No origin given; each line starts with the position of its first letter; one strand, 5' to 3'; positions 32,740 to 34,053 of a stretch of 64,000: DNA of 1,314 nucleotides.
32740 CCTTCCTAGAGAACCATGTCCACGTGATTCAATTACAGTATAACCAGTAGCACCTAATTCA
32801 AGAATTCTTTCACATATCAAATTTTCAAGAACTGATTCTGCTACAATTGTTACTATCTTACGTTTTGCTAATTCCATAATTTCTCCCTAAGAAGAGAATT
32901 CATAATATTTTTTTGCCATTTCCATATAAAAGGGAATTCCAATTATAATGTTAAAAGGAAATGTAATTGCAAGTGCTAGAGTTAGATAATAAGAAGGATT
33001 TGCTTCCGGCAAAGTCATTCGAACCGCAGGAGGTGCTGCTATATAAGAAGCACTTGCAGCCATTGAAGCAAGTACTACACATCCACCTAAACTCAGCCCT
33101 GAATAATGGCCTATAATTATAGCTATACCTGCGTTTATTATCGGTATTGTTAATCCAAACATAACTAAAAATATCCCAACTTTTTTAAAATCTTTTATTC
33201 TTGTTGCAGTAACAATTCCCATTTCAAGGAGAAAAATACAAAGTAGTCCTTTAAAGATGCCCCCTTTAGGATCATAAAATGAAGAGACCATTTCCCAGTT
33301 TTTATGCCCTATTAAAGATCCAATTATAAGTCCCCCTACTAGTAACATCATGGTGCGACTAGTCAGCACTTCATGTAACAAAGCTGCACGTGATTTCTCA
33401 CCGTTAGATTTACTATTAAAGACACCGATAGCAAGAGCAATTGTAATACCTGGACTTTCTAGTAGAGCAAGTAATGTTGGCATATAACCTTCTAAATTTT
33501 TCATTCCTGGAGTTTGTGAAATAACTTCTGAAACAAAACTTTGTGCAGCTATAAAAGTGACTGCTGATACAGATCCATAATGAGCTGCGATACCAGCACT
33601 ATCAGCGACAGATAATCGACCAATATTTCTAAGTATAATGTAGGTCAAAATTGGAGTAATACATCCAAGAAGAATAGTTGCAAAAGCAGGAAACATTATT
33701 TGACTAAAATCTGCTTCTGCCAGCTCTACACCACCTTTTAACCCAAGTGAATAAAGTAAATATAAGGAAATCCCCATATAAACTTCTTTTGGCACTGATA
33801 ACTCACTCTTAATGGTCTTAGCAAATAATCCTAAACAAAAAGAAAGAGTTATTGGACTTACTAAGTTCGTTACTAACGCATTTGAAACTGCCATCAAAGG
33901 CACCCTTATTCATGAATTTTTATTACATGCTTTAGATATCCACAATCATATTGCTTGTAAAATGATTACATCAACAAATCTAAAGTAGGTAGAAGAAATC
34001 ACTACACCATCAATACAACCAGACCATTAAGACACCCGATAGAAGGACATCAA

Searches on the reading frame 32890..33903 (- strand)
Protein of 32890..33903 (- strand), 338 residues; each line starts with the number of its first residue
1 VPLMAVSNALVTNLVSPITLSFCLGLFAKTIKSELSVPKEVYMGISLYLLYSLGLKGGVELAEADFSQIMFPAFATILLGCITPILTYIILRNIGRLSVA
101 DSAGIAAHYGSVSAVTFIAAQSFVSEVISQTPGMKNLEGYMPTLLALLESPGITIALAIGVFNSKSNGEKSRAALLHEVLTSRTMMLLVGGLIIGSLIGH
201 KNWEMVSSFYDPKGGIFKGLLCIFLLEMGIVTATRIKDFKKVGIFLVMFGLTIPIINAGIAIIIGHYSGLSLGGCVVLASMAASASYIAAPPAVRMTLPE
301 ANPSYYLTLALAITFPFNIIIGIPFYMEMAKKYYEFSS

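Call 38: search_protein_families(library=pfam, proteins=[window:32890-33903:-], max_evalue=0.001)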
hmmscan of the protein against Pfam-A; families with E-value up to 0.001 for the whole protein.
window:32890-33903:- (338 aa): 1 family
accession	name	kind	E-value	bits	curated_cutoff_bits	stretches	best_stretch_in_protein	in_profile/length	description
PF05982.17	Sbt_1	-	1.3e-107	360.1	27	1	17-330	1-307/308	Na+-dependent bicarbonate transporter superfamily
